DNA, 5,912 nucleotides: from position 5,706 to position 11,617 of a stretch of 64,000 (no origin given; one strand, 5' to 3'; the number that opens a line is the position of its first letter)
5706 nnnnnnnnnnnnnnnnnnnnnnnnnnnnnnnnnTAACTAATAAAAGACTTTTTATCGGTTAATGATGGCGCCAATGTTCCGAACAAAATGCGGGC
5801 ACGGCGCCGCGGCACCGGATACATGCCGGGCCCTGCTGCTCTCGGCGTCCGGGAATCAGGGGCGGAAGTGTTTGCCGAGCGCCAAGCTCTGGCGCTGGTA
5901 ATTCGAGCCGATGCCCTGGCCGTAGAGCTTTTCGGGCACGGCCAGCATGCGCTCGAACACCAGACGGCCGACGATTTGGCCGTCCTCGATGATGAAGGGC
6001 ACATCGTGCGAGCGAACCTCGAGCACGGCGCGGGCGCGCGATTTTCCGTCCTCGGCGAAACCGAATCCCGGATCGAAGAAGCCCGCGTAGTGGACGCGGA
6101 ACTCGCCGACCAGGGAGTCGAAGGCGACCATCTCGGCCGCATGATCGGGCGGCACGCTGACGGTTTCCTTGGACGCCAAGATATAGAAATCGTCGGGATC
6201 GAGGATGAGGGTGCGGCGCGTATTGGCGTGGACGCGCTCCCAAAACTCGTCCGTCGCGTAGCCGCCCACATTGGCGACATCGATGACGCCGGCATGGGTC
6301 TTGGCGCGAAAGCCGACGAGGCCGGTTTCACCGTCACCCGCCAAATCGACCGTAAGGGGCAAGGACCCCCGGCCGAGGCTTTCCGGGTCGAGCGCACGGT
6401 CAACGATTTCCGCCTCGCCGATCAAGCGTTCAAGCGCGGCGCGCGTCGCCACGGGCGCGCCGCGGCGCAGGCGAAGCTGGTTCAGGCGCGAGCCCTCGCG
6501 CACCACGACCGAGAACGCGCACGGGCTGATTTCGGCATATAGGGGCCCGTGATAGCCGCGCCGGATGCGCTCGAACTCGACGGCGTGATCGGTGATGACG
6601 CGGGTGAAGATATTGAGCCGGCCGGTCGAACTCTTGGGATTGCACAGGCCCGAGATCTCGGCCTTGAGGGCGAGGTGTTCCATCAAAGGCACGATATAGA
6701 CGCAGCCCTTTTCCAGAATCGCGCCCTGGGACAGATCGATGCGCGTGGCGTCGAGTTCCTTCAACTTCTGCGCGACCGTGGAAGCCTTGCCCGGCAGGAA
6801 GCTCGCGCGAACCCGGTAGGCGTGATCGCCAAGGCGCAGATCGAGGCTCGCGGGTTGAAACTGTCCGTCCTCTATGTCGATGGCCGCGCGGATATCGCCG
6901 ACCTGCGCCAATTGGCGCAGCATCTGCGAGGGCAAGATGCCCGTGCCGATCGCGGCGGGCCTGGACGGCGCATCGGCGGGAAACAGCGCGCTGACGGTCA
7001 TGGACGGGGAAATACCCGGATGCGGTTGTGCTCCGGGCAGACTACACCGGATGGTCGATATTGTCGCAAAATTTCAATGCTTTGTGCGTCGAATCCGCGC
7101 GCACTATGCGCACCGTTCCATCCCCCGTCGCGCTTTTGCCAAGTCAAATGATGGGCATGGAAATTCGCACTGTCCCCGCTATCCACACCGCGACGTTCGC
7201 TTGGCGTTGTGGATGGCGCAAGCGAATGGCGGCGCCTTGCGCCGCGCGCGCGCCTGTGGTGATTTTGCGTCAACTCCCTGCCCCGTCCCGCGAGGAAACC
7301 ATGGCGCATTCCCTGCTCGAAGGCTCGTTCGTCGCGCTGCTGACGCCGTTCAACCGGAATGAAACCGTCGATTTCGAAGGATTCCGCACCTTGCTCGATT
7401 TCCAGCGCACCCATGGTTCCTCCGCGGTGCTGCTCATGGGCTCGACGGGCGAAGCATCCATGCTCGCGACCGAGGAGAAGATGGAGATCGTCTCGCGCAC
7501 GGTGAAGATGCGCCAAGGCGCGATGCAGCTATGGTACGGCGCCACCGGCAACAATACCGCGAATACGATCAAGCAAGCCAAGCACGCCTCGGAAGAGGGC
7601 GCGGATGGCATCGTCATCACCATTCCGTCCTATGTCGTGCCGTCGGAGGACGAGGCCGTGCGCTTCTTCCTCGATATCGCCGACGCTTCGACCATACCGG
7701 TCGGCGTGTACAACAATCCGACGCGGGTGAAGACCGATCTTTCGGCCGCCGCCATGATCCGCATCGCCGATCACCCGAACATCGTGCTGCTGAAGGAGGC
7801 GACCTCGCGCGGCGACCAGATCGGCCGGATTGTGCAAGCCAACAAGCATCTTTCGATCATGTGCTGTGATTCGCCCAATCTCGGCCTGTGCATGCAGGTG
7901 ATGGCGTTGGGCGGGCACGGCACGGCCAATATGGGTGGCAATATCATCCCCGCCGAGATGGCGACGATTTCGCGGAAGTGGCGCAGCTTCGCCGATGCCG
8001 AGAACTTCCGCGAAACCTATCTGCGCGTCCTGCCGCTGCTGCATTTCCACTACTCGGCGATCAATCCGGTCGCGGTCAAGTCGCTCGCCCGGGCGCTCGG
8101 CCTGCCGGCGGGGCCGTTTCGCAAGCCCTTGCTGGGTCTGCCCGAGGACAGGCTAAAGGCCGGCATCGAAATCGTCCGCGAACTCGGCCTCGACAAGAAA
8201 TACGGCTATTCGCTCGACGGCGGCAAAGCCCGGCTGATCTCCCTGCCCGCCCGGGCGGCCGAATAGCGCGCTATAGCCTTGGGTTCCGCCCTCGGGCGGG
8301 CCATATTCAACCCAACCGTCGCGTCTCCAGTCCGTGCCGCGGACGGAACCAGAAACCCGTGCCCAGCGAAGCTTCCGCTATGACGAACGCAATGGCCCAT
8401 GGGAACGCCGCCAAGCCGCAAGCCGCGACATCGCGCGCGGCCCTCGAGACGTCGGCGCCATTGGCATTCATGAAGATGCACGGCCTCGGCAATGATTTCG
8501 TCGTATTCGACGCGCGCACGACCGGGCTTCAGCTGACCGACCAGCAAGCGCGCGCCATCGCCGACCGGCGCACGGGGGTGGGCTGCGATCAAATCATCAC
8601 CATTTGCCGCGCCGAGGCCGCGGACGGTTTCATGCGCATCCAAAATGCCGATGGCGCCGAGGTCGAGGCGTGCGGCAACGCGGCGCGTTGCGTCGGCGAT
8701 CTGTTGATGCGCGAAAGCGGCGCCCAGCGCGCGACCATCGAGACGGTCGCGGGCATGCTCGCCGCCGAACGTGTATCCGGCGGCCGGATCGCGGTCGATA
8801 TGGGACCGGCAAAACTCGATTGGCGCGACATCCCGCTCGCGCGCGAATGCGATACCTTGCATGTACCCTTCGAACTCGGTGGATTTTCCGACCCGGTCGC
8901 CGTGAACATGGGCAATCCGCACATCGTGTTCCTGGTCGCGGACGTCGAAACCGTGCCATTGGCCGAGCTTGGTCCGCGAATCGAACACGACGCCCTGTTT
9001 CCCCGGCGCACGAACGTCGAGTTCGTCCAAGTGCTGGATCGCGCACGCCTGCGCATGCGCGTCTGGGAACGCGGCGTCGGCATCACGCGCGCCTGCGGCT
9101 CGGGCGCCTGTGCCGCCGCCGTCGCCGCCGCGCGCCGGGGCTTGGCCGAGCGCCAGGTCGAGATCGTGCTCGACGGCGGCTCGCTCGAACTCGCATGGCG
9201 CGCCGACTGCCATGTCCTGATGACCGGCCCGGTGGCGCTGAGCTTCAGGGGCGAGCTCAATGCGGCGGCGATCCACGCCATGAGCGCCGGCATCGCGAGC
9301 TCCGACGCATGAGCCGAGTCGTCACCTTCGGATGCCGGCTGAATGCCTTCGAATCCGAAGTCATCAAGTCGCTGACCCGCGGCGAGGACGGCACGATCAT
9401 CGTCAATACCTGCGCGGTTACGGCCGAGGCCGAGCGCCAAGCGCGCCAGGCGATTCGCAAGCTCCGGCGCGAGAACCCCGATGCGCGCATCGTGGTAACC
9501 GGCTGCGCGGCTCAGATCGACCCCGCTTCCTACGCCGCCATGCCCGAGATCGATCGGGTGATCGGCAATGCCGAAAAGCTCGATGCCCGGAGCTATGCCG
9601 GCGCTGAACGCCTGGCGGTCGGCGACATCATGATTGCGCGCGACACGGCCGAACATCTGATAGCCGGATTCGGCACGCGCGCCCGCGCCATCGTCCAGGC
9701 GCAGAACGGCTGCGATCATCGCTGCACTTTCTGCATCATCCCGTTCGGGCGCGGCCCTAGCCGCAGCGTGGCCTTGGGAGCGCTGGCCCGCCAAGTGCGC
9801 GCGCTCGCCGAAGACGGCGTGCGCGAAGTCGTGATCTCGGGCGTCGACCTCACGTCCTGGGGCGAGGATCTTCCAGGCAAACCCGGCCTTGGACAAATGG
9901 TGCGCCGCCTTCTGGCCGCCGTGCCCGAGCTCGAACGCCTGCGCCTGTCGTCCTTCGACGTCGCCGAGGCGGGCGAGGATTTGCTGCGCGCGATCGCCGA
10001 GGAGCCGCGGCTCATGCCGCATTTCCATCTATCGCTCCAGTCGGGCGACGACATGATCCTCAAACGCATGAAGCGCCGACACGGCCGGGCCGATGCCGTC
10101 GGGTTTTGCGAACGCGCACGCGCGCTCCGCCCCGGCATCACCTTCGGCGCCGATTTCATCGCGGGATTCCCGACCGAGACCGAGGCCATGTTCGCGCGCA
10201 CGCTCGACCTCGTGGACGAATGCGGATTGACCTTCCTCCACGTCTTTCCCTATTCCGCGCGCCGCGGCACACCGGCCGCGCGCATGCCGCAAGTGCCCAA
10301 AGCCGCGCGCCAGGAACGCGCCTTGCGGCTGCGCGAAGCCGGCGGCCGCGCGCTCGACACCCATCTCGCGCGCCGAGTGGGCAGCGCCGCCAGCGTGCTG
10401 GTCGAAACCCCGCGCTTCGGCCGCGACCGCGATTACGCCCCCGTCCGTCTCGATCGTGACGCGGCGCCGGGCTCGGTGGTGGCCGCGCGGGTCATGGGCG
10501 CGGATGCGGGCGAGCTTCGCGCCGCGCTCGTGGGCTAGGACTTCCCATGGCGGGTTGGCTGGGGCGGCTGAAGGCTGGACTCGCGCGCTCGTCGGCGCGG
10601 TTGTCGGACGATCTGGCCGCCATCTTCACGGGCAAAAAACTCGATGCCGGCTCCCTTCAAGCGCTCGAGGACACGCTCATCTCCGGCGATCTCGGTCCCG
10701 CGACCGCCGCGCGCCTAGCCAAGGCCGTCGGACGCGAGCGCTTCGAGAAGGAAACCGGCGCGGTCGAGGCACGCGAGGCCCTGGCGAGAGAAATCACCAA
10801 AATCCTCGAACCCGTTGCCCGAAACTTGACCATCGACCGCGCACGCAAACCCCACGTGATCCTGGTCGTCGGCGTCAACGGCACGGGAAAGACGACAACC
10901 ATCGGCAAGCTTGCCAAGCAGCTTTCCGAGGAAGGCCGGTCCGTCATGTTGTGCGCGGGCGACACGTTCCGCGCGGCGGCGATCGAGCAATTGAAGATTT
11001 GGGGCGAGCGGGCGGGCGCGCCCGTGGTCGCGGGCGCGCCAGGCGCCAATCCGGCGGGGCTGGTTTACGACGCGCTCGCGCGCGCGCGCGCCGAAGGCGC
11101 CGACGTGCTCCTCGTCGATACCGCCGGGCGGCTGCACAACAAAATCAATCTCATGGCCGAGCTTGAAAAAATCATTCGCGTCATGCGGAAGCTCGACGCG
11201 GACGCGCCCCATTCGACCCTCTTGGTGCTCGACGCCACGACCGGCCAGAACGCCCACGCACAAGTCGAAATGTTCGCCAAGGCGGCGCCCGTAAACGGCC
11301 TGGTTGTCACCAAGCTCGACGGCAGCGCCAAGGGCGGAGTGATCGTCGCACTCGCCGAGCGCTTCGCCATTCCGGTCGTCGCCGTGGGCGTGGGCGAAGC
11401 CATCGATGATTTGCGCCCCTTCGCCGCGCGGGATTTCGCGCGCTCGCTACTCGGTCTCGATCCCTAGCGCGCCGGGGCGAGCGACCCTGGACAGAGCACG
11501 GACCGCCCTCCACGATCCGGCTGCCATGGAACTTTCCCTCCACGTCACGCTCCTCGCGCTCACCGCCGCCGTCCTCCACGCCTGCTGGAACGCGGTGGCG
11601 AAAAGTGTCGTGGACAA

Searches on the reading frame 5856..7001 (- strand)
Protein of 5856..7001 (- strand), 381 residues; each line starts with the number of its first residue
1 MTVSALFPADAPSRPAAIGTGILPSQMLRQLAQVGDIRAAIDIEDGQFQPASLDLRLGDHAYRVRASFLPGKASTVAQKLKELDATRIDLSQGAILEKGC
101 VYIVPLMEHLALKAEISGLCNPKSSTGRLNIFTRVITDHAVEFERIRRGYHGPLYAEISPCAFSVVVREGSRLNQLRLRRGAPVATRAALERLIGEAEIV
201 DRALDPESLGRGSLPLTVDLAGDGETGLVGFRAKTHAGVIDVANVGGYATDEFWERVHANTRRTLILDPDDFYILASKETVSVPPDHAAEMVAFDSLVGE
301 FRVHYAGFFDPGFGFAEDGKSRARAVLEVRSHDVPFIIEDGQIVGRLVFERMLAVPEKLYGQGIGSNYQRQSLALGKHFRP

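Call 52: search_protein_families(library=pfam, proteins=[window:5856-7001:-], max_evalue=0.0001)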
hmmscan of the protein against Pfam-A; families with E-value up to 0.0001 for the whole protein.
window:5856-7001:- (381 aa): 3 families
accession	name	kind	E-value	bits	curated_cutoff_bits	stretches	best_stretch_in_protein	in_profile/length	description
PF22569.1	DCD_C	-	3.7e-81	271.5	22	1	189-379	4-192/192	2'-deoxycytidine 5'-triphosphate deaminase (DCD), C-terminal domain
PF06559.16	DCD_N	-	5.5e-73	244.7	21.4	1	20-181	2-163/164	2'-deoxycytidine 5'-triphosphate deaminase (DCD) N-terminal domain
PF22769.1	DCD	-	2.9e-71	238.9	27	2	22-180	1-152/153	dCTP deaminase-like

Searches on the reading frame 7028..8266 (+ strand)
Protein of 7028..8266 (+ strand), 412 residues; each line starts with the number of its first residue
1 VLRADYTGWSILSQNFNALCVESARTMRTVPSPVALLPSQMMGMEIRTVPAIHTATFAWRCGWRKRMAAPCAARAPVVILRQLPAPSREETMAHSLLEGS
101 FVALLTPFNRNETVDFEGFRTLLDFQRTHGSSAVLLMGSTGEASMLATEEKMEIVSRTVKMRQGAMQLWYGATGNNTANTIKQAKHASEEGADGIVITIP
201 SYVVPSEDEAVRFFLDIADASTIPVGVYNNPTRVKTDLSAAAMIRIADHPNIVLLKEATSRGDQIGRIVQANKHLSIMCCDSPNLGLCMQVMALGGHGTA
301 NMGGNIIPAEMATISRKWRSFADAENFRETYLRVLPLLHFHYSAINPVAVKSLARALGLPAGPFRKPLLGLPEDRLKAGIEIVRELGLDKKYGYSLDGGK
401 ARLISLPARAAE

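Call 52: search_protein_families(library=pfam, proteins=[window:7028-8266:+], max_evalue=0.0001)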
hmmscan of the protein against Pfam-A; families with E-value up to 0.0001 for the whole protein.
window:7028-8266:+ (412 aa): 1 family
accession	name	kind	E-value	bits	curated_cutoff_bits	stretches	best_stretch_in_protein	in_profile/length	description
PF00701.28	DHDPS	-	1.6e-49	168.7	22.1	1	97-377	2-280/289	Dihydrodipicolinate synthetase family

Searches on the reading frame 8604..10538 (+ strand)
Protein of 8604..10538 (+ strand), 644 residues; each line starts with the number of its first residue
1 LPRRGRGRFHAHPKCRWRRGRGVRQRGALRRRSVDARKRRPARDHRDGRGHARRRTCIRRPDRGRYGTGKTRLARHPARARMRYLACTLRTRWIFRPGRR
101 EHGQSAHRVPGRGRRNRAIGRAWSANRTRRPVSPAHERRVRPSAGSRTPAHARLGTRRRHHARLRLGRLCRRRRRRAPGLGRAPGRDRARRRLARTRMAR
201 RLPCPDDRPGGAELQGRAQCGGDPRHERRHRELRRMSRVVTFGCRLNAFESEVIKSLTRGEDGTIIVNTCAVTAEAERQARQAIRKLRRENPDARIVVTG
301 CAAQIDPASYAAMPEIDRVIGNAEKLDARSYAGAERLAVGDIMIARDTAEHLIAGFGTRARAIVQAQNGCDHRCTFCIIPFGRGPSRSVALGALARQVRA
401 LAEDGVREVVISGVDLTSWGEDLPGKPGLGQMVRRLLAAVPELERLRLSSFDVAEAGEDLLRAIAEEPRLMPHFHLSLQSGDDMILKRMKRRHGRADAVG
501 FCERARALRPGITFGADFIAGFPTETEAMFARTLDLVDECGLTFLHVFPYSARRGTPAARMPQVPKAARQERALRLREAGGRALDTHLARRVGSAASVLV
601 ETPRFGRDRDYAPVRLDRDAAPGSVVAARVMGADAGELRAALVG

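Call 55: search_protein_families(library=pfam, proteins=[window:8604-10538:+], max_evalue=0.0001)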
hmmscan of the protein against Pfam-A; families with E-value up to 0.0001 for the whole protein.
window:8604-10538:+ (644 aa): 2 families
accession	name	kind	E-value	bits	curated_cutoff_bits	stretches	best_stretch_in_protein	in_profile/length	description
PF04055.27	Radical_SAM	-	2.9e-22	80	29.5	1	366-537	3-166/166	Radical SAM superfamily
PF00919.26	UPF0004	-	7.5e-16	58.4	27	1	239-321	4-98/98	Uncharacterized protein family UPF0004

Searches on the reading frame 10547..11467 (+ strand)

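Call 52: search_protein_families(library=pfam, proteins=[window:10547-11467:+], max_evalue=0.0001)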
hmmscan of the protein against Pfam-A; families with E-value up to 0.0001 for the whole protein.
window:10547-11467:+ (306 aa): 7 families
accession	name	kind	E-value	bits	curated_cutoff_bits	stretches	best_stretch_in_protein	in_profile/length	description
PF00448.28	SRP54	-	1.4e-71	240.7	22.7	1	102-303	1-196/196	SRP54-type protein, GTPase domain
PF13604.12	AAA_30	-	7.8e-07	29.4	27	1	103-198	19-102/191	AAA domain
PF13191.12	AAA_16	-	1.5e-06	29.2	32.6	1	98-229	20-139/167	AAA ATPase domain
PF13401.12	AAA_22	-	3.2e-06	27.9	27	1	102-211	5-109/130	AAA domain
PF02881.24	SRP54_N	-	1.4e-05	25.7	22.4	1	19-80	1-72/75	SRP54-type protein, helical bundle domain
PF06414.18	Zeta_toxin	-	4e-05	23.6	22.3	1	97-144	12-57/199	Zeta toxin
PF25199.1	nSTAND_NTPase5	-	6.2e-05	23.3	34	0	88-142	26-82/145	Novel STAND NTPase 5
